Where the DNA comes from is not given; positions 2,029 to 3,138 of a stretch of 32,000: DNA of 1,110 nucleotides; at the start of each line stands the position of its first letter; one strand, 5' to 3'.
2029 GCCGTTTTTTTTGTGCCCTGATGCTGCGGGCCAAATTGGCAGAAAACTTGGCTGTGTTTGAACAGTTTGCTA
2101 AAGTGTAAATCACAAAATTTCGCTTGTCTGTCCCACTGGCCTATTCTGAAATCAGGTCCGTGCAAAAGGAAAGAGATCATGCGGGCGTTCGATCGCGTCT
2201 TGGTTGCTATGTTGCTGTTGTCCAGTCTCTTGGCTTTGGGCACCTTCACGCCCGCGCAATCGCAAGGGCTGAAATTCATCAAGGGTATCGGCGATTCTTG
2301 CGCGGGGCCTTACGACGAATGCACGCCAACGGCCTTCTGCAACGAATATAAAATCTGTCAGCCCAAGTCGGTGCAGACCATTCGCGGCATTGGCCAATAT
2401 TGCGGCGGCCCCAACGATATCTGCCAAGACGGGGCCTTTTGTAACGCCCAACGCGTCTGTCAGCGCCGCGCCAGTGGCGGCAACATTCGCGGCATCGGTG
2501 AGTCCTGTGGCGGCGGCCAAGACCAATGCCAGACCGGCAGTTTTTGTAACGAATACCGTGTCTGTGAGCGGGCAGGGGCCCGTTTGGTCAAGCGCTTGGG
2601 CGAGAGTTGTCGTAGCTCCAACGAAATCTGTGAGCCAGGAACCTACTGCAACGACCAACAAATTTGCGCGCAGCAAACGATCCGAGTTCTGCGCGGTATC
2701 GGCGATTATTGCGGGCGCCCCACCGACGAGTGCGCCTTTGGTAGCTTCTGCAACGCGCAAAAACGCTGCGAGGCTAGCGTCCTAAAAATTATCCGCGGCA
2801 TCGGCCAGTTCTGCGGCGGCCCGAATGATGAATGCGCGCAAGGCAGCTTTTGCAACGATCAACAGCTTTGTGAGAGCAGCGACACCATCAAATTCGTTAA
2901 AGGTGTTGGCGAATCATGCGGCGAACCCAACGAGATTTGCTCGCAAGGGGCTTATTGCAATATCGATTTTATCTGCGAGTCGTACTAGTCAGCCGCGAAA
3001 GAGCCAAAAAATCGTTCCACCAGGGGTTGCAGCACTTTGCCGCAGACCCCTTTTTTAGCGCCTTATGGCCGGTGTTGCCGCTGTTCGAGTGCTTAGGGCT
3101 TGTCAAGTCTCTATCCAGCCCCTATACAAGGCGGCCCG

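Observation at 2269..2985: Seven tandem four-cysteine modules (C-x6-C-x5-C-x5-C) behind a Sec signal peptide: candidate undescribed disulfide-rich repeat protein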

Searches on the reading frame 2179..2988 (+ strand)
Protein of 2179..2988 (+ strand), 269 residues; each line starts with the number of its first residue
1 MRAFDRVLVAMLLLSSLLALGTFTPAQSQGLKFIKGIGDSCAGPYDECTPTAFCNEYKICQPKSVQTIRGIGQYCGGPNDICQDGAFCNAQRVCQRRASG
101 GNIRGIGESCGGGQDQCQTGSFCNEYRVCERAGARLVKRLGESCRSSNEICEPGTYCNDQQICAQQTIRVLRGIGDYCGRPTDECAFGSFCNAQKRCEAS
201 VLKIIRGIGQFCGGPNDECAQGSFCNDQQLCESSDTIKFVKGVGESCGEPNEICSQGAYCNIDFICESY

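Call 7: search_protein_families(library=pfam, proteins=[window:2179-2985:+], max_evalue=1)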
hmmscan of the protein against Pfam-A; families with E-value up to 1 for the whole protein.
window:2179-2985:+ (269 aa): 0 families

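Call 8: search_protein_families(library=ncbifam, proteins=[window:2179-2985:+], max_evalue=10)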
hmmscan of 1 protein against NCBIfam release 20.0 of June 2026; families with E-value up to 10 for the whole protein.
window:2179-2985:+ (269 aa): 1 family
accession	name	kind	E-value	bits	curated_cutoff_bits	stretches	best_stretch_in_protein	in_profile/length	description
TIGR02061.1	aprA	equivalog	0.26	9.7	641.75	1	70-150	378-457/616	adenylyl-sulfate reductase subunit alpha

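Call 10: find_homologous_proteins(query=window:2179-2985:+, max_evalue=0.01)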
Query window:2179-2985:+: 1023 candidates shared short words with the query, none scored E <= 0.01.

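Call 18: search_protein_representatives(protein=window:2179-2985:+)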
Query: 269 residues. Proteins with E-value up to 0.001 (for the whole library): 6; up to 1e-10: 1; up to 1e-30: 0. The best 6 are listed.
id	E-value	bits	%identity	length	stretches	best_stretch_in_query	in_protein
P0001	3.5e-12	62.6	51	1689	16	145-161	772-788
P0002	3.2e-09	52.9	32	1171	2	52-260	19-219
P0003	1.6e-07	47.3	30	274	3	33-189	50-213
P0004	2.1e-07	47.0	37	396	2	107-179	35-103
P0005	1.2e-06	44.4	38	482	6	136-172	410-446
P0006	1.1e-04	38.1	32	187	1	53-228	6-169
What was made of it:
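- Closest known: Unannotated bacterial proteins carrying the same module. Different: They are not orthologues. phmmer E-values to the query are only 3e-9 to 1e-4 (call 18).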

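Call 19: predict_structure(protein=window:2179-2985:+)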
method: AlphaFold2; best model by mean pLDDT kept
length: 269 residues; sequences in the alignment: 1
mean_pLDDT: 61.7   pTM: 0.19
mean pLDDT of the five models: 61.7, 45.8, 41.9, 34.4, 34.1
residues with pLDDT >= 90: 0; 70-90: 86; 50-70: 126; < 50: 57
segments of 3 or more residues with pLDDT < 50: 1-3, 18-32, 65-67, 97-102, 133-137, 166-173, 200-207, 235-239
pLDDT, mean of each block of 10 residues (from residue 1): 50 47 36 66 68 78 57 69 70 59 63 64 74 54 66 68 55 58 55 61 47 60 67 51 72 72 82
secondary structure, 60 per line:
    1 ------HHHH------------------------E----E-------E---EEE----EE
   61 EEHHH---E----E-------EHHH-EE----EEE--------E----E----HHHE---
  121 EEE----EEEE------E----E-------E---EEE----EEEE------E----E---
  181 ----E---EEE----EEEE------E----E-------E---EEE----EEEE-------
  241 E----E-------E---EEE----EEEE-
elements in order: H7-10 E52-54 E59-62 E93-95 E121-123 E128-131 E155-157 E162-165 E189-191 E196-199 E223-225 E230-233 E258-260 E265-268
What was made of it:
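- On DDH (disulfide-directed beta-hairpin) fold: The same pattern appears in all seven modules of the full-length model (call 19).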

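Call 21: find_encoding_contigs(protein=window:2179-2988:+, flank=3000, max_places=6)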
Protein window:2179-2988:+ (269 aa): 5 contigs read that carry it; 5 places shown.
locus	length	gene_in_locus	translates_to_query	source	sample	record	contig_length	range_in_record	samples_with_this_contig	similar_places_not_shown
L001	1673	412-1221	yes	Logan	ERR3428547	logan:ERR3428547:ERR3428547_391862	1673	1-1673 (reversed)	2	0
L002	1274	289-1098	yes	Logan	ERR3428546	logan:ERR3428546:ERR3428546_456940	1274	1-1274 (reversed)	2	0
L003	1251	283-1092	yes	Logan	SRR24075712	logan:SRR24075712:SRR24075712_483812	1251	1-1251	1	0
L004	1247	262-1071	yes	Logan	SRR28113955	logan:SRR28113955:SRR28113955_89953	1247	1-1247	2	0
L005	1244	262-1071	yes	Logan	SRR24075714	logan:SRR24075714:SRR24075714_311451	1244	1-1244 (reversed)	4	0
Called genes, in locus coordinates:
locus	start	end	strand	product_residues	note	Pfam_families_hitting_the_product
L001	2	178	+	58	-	?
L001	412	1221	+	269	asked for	-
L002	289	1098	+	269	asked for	-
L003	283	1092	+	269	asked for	-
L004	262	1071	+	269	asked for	-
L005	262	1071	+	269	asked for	-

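Call 22: find_related_loci(query=window:2179-2985:+, collection=genome_contigs, flank=6000)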
Query window:2179-2985:+ (269 aa) in genome_contigs; peptide patterns used: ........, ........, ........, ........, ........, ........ (x = any residue, [..] = any of these).
73 stretches matched a pattern; 2 encode a relative of the query (tblastn E <= 1e-3); 2 distinct loci.
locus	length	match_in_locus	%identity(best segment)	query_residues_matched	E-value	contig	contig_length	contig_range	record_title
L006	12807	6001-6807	81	1-269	5e-142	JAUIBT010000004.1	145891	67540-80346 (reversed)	MAG: Alphaproteobacteria bacterium isolate 6_bin.59 NODE_212_length_145891_cov_6.057943, whole genome shotgun sequence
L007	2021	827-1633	72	1-269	1e-135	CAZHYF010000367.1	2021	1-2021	MAG TPA_asm: uncultured Rhodospirillaceae bacterium isolate SRP334346_co1_21 genome assembly, contig: NODE_50870_length_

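Call 26: search_protein_families(library=pfam, proteins=[P0002, P0003, P0004, P0006, L006:6001-6810:+, L007:827-1636:+], max_evalue=1)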
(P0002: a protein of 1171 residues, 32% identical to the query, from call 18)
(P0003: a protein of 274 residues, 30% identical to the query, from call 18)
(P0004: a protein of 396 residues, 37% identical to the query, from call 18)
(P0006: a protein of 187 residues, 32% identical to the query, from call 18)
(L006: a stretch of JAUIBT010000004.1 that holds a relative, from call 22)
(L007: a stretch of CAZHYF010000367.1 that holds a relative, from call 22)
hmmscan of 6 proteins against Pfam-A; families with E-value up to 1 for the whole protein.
P0002 (1171 aa): 10 families
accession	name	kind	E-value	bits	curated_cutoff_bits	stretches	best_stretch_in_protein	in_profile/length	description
PF00128.31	Alpha-amylase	-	2.7e-39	136.1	22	1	687-1070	2-364/446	Alpha amylase, catalytic domain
PF16561.11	AMPK1_CBM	-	6e-09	36.4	26.8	2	506-578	13-80/85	Glycogen recognition site of AMP-activated protein kinase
PF22058.2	X25_BaPul_like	-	3e-05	24.4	27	1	510-562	12-63/87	Pullulanase X25 domain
PF14871.12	GHL6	-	0.00012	22.8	35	1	804-900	44-128/132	Hypothetical glycosyl hydrolase 6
PF00266.25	Aminotran_5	-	0.0011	18.4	21.5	1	791-832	144-185/371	Aminotransferase class-V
PF00686.25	CBM_20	-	0.0052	17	23.3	1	507-559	18-77/97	Starch binding domain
PF02065.24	Melibiase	-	0.0076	15.7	27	1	804-844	105-145/347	Melibiase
PF16760.10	CBM53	-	0.0099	16.6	27.6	1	369-406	12-50/57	Starch/carbohydrate-binding module (family 53)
PF19079.5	CFSR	-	0.12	13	27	0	521-544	7-30/49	Collagen-flanked surface repeat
PF22184.2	CBM_56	-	0.15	12.8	27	0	521-552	36-67/75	Carbohydrate binding module family 56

P0003 (274 aa): 1 family
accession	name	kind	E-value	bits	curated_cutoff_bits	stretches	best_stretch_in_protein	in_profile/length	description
PF22451.2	NirdL-like_HTH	-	0.26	11.4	27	0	140-160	10-28/47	Siroheme decarboxylase NirDL-like HTH domain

P0004 (396 aa): 1 family
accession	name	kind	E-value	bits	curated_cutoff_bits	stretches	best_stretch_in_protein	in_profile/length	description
PF21540.3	Choline_bind_4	-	0.93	10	27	0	292-304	7-19/21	Choline-binding repeat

P0006 (187 aa): 4 families
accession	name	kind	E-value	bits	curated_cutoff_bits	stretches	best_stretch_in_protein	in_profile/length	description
PF01683.23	EB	-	0.0004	20.9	24.3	1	132-168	1-36/52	EB module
PF23416.1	DUF7107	-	0.0042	17.8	24.6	1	128-168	4-43/48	Domain of unknown function (DUF7107)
PF04885.19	Stig1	-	0.012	16.4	24.1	2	27-105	4-79/85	Stigma-specific STIG1-like protein family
PF01488.26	Shikimate_DH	-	0.075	13.6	24.3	0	50-100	12-56/138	Shikimate / quinate 5-dehydrogenase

L006:6001-6810:+ (270 aa): 1 family
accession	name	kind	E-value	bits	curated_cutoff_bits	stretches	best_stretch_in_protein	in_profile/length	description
PF25700.1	UL128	-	0.0088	16.1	25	1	141-185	22-66/167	Cytomegalovirus UL128 protein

L007:827-1636:+ (270 aa): 0 families
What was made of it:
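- Closest known: Unannotated bacterial proteins carrying the same module. Same: None of them is covered by Pfam either (call 26).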

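Call 33: search_solved_structures(query=window:2179-2985:+, max_evalue=10, show_alignments=2)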
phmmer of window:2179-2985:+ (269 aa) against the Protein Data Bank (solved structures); distinct sequences matched with E-value up to 10: 0.

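Call 37: find_related_loci(query=A4, collection=metagenome_contigs, flank=5000)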
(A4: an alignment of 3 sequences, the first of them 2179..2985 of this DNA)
Query A4 (269 aa) in metagenome_contigs; peptide patterns used: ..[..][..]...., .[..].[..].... (x = any residue, [..] = any of these).
211 stretches matched a pattern, but none encodes a relative of the query by tblastn (E <= 1e-3).

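Call 45: fold_search(model_id=the predicted structure, library=pdb)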
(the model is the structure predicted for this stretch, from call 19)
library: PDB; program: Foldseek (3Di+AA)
matches with E <= 10: 118; with E <= 0.001: 0
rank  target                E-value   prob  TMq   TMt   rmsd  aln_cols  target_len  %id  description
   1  8jxb_B                1.3e-02  0.14  0.11  0.05  23.0       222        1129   15  Cryo-EM structure of rat megalin wingAc (released 2024-06-19)
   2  9i3v_B                1.6e-02  0.15  0.15  0.02  30.8       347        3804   14  Cryo-EM structure of the human LRP2 ectodomain (released 2026-02-04)
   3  9qaw_A                1.6e-02  0.15  0.15  0.03  21.7       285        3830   14  CryoEM structure of the human LRP2 receptor ectodomain in complex with LRPAP1 (released 2026-03-11)
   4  8jxb_A                2.4e-02  0.25  0.19  0.20  12.5       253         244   16  Cryo-EM structure of rat megalin wingAc (released 2024-06-19)
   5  8jxi_A                2.6e-02  0.18  0.18  0.07  19.9       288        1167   17  rat megalin RAP complex wingB (released 2024-06-19)
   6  8jx9_B                4.1e-02  0.11  0.15  0.06  18.9       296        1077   14  rat megalin bodyA (released 2024-06-19)
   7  8jxc_A                4.4e-02  0.13  0.17  0.06  27.1       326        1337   15  rat megalin wingB (released 2024-06-19)
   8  9cwm_A                5.3e-02  0.09  0.13  0.02  31.6       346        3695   13  Cryo-EM structure of human Low-density lipoprotein receptor-related protein 2 (released 2025-08-06)
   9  2x3t_C                6.9e-02  0.13  0.13  0.18  15.2       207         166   14  Glutaraldehyde-crosslinked wheat germ agglutinin isolectin 1 crystal soaked with a synthetic glycopeptide (released 2010-06-30)
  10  8yw2_A                1.3e-01  0.06  0.10  0.13  14.1       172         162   18  Semliki Forest virus viron in complex with VLDLR (released 2024-12-11)
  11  8jxg_A                1.8e-01  0.08  0.15  0.06  24.6       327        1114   15  rat megalin RAP complex bodyB (released 2024-06-19)
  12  8jxd_B                1.8e-01  0.07  0.09  0.14  20.0       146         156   20  Cryo-EM structure of rat megalin leg (released 2024-06-19)
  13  9i3v_A                1.8e-01  0.06  0.13  0.02  29.0       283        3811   14  Cryo-EM structure of the human LRP2 ectodomain (released 2026-02-04)
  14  6cuc_MODEL_1_A        3.2e-01  0.25  0.10  0.29  11.8        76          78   24  Solution structure of double knot toxin (DkTx) (released 2019-03-27)
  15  8on5_E                3.2e-01  0.04  0.11  0.13  26.3       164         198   15  Structure of the tail fibre from an extracellular contractile injection system from Photorhabdus bacteria (released 2024-04-10)
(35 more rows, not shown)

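Call 63: list_cluster_members(proteins=[window:2179-2985:+, L006:6001-6810:+, L007:827-1636:+, P0002, P0003, P0004, P0006])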
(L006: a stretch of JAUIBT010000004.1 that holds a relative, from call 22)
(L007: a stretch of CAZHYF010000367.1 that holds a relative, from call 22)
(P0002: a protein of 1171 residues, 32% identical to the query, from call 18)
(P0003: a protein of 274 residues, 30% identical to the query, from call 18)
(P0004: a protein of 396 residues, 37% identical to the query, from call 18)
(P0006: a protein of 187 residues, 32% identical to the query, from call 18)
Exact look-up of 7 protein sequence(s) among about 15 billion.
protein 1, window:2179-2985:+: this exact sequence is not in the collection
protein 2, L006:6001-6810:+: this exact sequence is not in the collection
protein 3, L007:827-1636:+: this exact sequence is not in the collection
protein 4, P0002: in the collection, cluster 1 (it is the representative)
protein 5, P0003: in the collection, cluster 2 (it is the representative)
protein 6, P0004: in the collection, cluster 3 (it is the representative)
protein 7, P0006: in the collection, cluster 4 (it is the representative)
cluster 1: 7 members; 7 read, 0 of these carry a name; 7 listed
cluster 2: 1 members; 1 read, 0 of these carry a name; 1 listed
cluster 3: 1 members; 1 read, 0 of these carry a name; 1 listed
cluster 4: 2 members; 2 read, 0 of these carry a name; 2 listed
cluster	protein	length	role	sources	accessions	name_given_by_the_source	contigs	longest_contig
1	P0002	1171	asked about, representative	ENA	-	-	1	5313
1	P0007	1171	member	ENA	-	-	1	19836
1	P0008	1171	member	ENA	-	-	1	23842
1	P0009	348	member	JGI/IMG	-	-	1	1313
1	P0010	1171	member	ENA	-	-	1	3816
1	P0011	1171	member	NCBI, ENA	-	-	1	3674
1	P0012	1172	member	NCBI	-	-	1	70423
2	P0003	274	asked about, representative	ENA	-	-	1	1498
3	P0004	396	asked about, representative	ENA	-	-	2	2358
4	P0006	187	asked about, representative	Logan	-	-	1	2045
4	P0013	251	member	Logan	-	-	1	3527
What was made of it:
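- The empty searches are explained by the absence of this protein from that collection (call 63).
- Tried and rejected: The exact protein and both orthologues are absent from that collection (call 63), so these are uninformative rather than negative.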

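Call 69: search_protein_families(library=pfam, proteins=[L006:11-1399:-, L006:482-1990:+, L006:1460-2194:-, L006:2209-2982:-, L006:3046-4206:-, L006:3385-4299:+], max_evalue=0.001)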
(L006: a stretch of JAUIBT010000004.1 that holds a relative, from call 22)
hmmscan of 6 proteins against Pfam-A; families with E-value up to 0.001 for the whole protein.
L006:11-1399:- (463 aa): 2 families
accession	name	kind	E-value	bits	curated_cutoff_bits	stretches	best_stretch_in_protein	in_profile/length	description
PF10423.15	AMNp_N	-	1.9e-44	151.5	27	1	9-157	1-147/154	Bacterial AMP nucleoside phosphorylase N-terminus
PF01048.26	PNP_UDP_1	-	5.9e-16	59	25.1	1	240-410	34-202/233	Phosphorylase superfamily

L006:482-1990:+ (503 aa): 0 families

L006:1460-2194:- (245 aa): 1 family
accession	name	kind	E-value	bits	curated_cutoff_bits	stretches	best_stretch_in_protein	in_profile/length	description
PF04752.17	ChaC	-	1.4e-27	97.3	21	1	74-239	1-175/176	ChaC-like protein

L006:2209-2982:- (258 aa): 1 family
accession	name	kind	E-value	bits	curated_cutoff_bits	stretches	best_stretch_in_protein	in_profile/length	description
PF04752.17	ChaC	-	1.1e-30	107.4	21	1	69-246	1-174/176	ChaC-like protein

L006:3046-4206:- (387 aa): 0 families

L006:3385-4299:+ (305 aa): 2 families
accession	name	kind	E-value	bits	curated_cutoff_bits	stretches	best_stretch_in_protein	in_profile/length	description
PF03466.25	LysR_substrate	-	2.7e-20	73.1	28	1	101-295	7-204/209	LysR substrate binding domain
PF00126.33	HTH_1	-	5e-17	62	26.6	1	15-72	2-59/60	Bacterial regulatory helix-turn-helix protein, lysR family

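Call 76: search_dna_similar(query=window:2179-2985:+, collection=plasmids, mode=protein, max_evalue=0.001, max_rows=15)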
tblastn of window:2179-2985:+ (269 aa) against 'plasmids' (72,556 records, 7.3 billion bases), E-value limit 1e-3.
No match.

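Call 77: search_dna_similar(query=window:2179-2985:+, collection=phages, mode=protein, max_evalue=0.001, max_rows=10)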
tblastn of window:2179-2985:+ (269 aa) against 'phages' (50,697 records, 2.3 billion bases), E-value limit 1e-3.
No match.
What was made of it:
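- Tried and rejected: tblastn against plasmids and phages found nothing (calls 76, 77).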

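Call 78: find_encoding_contigs(protein=P0012, flank=3000, max_places=2)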
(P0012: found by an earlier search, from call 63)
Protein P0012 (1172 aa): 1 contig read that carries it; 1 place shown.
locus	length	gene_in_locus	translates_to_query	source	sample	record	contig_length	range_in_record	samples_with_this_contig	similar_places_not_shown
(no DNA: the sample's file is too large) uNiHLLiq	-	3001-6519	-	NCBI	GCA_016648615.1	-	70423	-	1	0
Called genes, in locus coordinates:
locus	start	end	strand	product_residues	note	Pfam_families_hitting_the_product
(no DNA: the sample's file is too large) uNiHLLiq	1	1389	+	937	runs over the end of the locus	PF16561:AMPK1_CBM (faint), PF00128:Alpha-amylase, PF14871:GHL6 (weak)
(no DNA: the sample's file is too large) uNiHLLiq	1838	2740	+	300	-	PF13174:TPR_6 (faint), PF07719:TPR_2 (faint)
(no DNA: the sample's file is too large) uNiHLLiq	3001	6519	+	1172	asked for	PF16561:AMPK1_CBM (faint), PF00128:Alpha-amylase, PF14871:GHL6 (weak)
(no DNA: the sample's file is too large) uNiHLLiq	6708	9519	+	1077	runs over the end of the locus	PF01683:EB (faint), PF13517:FG-GAP_3 (faint)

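Call 88: search_protein_families(library=padloc, proteins=[window:2179-2985:+], max_evalue=1)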
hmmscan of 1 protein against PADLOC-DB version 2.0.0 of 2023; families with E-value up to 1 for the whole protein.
window:2179-2985:+ (269 aa): 0 families

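Call 89: search_protein_families(library=phrogs, proteins=[window:2179-2985:+], max_evalue=1)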
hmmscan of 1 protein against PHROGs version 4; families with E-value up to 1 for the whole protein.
window:2179-2985:+ (269 aa): 1 family
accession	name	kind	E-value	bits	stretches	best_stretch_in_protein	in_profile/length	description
phrog_7810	-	unknown function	0.2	12.8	0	61-82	93-114/118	-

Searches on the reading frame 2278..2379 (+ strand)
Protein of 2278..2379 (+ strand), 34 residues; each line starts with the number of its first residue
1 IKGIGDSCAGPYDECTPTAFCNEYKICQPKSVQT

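Call 32: search_solved_structures(query=A2, max_evalue=10, show_alignments=3)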
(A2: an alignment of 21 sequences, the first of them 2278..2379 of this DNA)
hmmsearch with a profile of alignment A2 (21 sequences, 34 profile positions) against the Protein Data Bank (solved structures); distinct sequences matched with E-value up to 10: 3.
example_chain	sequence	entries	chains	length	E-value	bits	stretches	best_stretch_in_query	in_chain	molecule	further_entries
1boe_A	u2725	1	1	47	0.39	13.9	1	4-21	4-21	PROTEIN (INSULIN-LIKE GROWTH FACTOR-BINDING PROTEIN-5 (IGFBP-5))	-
1h59_B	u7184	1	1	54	0.48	13.6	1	4-21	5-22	INSULIN-LIKE GROWTH FACTOR BINDING PROTEIN 5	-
1nix_A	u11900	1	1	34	4.6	10.4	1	2-27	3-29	HAINANTOXIN-I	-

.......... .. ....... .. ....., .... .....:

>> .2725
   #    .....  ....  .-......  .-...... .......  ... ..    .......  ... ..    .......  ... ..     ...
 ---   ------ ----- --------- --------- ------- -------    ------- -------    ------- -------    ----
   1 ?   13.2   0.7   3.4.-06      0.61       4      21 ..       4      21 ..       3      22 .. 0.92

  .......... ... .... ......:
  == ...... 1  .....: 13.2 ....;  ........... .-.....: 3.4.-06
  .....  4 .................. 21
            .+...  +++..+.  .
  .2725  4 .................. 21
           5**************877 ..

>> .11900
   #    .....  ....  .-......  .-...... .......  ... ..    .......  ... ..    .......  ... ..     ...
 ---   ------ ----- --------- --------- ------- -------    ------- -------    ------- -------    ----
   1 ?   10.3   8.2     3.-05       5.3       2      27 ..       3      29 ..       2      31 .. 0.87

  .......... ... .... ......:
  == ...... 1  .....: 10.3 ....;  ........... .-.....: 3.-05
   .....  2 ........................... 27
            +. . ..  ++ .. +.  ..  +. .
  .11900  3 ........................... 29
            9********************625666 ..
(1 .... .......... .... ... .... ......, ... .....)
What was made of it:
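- On Inhibitor cystine knot (knottin): The positions of Cys I and Cys IV are occupied by other residues (call 32).
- Closest known: Inhibitor cystine knot. Same: There is a local motif match: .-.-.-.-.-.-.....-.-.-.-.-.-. in the toxin against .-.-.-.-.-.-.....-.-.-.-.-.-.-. in the module (call 32).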

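Call 61: search_protein_families(library=pfam, proteins=[window:2278-2379:+], max_evalue=10)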
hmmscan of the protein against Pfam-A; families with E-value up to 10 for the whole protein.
seq(34 aa): 0 families

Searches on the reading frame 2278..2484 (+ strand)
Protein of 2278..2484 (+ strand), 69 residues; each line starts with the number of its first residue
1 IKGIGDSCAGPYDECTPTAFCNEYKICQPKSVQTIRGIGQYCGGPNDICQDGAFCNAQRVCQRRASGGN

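Call 35: find_homologous_proteins(query=A3, max_evalue=0.001)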
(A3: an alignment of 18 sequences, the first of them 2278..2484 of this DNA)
Query A3 (18 sequences): 422 candidates shared short words with the query, none scored E <= 0.001.
